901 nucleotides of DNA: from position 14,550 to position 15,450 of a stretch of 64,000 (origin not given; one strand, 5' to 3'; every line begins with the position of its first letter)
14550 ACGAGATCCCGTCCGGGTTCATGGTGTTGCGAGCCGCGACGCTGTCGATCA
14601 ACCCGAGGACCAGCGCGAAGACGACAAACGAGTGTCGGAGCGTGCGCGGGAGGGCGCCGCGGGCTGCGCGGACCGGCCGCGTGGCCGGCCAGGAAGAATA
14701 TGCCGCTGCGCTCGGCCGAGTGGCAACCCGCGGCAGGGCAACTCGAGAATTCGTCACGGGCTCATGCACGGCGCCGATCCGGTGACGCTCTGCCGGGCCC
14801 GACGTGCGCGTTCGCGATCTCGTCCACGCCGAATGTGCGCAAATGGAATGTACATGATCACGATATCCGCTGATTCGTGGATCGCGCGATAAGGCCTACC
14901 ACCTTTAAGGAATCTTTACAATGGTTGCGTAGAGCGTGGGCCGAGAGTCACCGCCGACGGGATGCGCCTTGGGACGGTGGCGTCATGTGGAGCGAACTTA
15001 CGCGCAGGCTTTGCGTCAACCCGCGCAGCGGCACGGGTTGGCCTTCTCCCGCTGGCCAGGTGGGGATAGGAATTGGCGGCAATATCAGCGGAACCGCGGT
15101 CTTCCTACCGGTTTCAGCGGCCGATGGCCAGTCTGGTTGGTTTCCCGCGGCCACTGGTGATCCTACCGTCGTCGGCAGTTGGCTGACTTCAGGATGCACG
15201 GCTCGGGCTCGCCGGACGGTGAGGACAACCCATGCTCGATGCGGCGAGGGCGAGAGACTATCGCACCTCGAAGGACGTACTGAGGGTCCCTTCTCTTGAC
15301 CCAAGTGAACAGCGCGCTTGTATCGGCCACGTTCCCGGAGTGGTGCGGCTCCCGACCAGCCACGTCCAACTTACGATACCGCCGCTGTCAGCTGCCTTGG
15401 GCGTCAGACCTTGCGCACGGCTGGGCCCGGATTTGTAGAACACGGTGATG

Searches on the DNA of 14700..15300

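Call 76: search_rna_families(source=window, start=14700, end=15300, threshold=evalue, max_evalue=1, show_alignments=1)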
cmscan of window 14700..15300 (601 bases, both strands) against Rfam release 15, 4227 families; matches with E-value up to 1: 0.
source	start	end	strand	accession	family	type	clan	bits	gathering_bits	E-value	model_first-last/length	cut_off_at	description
